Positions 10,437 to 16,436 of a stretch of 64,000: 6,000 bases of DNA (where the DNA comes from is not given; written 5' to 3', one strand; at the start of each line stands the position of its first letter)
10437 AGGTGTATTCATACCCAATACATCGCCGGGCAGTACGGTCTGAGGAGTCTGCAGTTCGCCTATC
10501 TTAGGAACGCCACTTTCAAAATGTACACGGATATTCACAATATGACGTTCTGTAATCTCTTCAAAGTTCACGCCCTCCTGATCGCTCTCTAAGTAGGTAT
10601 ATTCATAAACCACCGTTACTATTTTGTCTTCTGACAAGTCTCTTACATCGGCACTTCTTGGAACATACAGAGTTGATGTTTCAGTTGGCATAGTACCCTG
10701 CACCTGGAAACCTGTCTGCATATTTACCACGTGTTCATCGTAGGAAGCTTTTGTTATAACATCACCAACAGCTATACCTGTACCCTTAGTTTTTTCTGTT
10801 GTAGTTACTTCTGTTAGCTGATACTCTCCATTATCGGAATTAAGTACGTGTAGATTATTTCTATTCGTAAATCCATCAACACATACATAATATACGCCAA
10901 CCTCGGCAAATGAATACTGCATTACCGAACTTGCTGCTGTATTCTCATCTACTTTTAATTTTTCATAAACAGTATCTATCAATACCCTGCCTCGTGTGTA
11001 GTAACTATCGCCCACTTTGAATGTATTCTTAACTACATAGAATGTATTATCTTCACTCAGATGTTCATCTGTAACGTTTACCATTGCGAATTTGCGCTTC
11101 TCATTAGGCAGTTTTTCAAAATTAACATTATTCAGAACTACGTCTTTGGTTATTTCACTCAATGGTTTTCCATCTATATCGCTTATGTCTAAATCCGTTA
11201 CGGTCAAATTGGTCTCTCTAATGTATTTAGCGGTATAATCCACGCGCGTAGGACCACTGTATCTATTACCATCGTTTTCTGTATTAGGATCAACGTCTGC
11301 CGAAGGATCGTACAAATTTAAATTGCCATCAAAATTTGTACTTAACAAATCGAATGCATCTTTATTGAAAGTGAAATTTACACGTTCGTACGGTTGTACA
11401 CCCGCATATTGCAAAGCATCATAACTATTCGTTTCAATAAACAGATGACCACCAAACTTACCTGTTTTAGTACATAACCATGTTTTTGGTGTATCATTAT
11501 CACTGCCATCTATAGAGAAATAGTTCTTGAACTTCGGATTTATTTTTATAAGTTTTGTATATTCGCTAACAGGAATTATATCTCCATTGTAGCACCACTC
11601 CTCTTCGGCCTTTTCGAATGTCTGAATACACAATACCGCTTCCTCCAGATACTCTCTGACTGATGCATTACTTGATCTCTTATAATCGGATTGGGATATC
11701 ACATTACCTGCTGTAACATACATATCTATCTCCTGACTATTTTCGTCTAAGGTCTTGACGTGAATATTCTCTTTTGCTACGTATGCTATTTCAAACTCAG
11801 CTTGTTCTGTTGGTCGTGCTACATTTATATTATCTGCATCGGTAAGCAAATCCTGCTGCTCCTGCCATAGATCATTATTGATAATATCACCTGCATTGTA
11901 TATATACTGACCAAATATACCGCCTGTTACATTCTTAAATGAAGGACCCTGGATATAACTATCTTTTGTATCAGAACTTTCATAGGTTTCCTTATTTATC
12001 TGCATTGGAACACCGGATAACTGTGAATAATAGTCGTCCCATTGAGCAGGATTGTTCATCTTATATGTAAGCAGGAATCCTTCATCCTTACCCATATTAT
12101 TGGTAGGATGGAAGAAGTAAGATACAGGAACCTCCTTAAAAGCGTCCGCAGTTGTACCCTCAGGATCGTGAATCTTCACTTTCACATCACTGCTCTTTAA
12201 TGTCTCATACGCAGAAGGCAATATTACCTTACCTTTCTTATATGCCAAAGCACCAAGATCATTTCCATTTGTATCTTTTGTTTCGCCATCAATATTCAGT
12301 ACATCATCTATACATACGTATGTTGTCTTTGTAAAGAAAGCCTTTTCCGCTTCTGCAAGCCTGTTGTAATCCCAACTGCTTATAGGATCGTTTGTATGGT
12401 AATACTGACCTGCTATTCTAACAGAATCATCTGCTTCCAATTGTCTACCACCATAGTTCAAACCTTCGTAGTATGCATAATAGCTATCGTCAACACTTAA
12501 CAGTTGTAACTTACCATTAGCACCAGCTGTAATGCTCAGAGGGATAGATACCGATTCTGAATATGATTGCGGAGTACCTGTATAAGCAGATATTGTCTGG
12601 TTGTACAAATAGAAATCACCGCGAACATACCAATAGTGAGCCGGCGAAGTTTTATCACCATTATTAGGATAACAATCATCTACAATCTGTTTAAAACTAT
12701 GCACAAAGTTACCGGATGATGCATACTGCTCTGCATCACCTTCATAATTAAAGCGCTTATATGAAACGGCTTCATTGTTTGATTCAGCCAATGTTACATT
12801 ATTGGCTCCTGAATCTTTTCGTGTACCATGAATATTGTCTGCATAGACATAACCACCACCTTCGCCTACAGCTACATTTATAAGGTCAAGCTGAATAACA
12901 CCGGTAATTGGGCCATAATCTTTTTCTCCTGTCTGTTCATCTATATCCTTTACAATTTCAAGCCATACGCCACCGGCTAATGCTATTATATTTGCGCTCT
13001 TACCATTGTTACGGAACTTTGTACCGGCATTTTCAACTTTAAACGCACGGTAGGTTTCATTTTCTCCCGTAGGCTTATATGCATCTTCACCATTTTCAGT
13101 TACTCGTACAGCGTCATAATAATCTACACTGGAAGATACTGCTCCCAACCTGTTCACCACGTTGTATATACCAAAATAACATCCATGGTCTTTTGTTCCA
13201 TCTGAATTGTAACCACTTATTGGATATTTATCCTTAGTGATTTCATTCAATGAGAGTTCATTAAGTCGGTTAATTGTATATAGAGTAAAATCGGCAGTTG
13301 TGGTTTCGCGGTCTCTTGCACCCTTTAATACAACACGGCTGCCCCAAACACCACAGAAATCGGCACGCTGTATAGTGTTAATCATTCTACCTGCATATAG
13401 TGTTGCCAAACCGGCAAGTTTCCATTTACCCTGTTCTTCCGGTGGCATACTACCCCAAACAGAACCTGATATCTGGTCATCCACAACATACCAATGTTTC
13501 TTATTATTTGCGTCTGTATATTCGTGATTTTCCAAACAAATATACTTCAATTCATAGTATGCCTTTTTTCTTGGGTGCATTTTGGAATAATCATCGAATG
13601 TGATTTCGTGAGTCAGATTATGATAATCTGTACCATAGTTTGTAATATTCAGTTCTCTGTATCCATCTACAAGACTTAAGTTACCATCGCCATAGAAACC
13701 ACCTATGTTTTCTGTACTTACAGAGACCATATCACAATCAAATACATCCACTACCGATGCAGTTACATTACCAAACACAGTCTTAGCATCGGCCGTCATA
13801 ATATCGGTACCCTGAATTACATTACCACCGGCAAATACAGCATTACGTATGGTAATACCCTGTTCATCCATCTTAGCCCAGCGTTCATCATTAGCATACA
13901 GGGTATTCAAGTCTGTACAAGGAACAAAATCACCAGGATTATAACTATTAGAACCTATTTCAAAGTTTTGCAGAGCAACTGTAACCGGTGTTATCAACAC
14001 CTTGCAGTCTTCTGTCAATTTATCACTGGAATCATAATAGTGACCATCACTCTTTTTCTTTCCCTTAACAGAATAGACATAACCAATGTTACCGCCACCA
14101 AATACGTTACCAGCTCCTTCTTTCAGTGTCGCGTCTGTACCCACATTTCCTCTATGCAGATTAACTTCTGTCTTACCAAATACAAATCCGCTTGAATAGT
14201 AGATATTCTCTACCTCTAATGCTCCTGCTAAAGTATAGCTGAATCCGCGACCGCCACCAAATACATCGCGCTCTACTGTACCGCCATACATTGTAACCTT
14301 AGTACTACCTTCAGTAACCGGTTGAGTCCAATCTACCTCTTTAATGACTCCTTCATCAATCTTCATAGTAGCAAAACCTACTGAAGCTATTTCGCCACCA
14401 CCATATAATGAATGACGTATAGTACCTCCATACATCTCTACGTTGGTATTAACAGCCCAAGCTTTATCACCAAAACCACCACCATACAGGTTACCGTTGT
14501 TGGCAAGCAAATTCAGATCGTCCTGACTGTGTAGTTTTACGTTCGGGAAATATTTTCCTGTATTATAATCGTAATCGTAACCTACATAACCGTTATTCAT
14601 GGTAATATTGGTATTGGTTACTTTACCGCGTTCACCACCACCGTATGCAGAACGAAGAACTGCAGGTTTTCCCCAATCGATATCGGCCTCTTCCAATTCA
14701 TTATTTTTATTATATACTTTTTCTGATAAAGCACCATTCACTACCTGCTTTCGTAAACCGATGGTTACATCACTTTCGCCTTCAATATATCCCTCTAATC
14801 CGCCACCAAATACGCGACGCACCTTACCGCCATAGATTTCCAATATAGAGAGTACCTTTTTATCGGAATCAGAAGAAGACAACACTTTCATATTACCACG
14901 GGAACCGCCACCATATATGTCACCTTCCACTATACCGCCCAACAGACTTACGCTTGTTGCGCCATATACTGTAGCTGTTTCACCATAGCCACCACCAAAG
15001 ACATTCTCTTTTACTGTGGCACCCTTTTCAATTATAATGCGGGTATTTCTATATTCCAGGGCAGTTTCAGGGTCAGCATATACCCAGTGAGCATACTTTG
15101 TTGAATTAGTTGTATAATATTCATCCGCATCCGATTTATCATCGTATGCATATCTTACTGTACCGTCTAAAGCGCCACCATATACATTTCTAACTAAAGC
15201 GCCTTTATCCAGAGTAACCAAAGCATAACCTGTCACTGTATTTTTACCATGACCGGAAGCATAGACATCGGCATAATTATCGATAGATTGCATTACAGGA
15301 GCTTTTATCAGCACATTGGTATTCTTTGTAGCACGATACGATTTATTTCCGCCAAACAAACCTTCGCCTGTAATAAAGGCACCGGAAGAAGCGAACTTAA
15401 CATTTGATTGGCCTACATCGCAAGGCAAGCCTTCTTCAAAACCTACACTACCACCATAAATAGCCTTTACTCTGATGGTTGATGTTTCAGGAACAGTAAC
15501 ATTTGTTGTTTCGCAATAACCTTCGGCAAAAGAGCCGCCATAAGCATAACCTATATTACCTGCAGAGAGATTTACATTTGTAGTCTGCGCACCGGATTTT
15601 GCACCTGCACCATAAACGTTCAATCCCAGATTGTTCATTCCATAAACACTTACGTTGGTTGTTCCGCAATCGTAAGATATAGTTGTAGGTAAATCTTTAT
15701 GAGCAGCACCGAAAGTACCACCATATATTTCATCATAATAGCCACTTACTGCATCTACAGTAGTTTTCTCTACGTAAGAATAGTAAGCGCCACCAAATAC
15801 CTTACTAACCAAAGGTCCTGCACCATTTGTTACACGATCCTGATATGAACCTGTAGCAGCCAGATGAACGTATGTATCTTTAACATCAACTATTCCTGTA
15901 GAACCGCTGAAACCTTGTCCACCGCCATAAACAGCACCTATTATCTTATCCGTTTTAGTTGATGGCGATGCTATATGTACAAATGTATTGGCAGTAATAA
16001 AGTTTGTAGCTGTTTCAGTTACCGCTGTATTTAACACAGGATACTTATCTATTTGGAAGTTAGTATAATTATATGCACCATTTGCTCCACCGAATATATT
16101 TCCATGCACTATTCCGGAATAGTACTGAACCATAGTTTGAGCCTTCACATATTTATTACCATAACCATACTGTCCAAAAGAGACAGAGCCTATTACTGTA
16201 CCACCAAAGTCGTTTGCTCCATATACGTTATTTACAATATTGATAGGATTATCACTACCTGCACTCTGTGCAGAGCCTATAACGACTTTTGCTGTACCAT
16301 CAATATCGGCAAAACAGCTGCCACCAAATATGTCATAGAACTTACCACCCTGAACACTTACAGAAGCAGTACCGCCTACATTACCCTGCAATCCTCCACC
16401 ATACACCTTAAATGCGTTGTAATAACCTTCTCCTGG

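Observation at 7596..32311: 24.6-kb type V pilus-like operon with ten tandem fimbrillin paralogs, ending in a 3,796-aa T9SS-sorted giant protein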

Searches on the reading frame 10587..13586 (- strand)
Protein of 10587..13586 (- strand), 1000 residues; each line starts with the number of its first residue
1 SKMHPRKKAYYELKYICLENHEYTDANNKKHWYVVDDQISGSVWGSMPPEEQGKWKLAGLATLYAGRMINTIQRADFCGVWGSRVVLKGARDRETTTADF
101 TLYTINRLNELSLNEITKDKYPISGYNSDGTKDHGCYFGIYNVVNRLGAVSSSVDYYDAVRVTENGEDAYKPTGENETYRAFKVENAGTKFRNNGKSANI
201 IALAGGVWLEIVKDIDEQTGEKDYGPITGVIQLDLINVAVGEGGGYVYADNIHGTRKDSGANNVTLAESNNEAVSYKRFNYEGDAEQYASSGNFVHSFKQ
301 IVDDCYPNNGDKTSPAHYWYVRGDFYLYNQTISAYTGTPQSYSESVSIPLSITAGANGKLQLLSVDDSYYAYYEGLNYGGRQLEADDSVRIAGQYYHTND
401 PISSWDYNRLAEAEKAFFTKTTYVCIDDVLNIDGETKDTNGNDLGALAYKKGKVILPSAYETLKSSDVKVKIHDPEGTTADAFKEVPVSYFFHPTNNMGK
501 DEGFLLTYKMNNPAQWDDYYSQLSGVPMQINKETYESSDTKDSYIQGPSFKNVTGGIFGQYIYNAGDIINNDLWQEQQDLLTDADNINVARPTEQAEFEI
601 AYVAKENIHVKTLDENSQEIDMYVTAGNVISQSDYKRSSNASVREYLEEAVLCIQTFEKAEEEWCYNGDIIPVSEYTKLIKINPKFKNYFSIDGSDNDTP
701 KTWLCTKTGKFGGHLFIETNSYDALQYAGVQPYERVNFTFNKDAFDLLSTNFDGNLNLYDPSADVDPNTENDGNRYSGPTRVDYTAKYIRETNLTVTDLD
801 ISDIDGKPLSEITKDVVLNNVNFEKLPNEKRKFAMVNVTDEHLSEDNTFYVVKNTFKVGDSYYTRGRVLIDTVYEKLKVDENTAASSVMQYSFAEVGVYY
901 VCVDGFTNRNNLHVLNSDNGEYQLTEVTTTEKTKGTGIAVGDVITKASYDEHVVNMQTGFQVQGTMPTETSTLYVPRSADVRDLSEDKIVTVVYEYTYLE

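Call 38: search_protein_families(library=pfam, proteins=[window:10596-13586:-], max_evalue=10)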
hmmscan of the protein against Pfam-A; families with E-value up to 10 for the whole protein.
window:10596-13586:- (997 aa): 2 families
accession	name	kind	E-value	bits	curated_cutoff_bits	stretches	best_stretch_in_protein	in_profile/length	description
PF11043.13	Anti-RecBCD_p2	-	0.014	15.9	25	1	649-694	45-92/97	Bacteriophage P22, anti-RecBCD protein 2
PF03995.18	Inhibitor_I36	-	0.04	14.3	21.1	1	368-423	11-62/69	Peptidase inhibitor family I36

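Call 91: search_protein_representatives(protein=window:10587-13586:-)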
Query: 1000 residues. Proteins with E-value up to 0.001 (for the whole library): 195; up to 1e-10: 174; up to 1e-30: 134. The best 150 are listed.
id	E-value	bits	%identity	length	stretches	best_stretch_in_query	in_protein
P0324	0.0e+00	1920.1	87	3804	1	2-1000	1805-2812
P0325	2.5e-165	568.8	43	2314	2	31-516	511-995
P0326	2.6e-164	565.5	41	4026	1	24-999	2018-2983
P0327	8.7e-164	563.7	40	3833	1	27-1000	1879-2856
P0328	2.0e-162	559.2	40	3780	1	2-999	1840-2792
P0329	2.7e-162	558.8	42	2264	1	29-1000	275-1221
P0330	6.9e-160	550.8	40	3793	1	53-1000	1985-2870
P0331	1.3e-159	549.9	39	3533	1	5-999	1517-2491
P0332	1.1e-156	540.2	41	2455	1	3-999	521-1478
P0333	8.1e-155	534.0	40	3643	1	5-1000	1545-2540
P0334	9.9e-154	530.4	42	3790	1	57-1000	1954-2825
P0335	4.5e-153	528.2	41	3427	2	4-877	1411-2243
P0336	1.0e-152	527.1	40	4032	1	19-1000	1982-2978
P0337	1.9e-152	526.2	39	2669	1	2-999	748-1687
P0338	8.3e-152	524.1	40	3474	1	3-999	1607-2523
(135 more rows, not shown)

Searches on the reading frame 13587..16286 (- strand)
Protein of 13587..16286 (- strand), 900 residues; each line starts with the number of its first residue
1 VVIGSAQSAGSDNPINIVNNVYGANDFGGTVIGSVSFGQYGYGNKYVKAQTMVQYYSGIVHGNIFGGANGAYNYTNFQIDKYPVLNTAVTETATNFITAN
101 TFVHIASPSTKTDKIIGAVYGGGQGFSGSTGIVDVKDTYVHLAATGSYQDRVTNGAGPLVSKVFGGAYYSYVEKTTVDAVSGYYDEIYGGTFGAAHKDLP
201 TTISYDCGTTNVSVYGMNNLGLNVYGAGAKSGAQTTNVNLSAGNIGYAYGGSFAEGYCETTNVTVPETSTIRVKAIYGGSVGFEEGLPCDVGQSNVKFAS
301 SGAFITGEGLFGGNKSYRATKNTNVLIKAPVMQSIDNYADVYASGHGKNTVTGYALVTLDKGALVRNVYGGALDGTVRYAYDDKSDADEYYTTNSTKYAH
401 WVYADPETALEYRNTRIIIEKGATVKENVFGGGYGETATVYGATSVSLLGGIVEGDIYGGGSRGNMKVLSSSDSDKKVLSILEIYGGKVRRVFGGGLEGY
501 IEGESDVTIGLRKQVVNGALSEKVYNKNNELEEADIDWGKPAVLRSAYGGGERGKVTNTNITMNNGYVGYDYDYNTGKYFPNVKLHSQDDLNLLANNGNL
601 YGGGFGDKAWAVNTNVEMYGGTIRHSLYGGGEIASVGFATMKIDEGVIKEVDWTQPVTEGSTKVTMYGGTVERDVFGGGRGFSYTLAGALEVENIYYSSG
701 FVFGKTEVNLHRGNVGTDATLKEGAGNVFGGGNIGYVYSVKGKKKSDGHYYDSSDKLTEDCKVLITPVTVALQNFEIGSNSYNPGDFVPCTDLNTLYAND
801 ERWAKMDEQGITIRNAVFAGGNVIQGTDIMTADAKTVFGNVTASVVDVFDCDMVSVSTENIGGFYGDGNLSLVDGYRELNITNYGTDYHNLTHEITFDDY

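Call 38: search_protein_families(library=pfam, proteins=[window:13587-16286:-], max_evalue=10)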
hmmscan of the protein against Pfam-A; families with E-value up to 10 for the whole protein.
window:13587-16286:- (900 aa): 2 families
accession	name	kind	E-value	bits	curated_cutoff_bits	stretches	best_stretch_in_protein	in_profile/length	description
PF19605.4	DUF6110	-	0.0033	17.9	26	1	829-865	19-58/85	Family of unknown function (DUF6110)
PF19628.4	DUF6132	-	0.43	10.7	23.2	1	258-283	26-51/60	Family of unknown function (DUF6132)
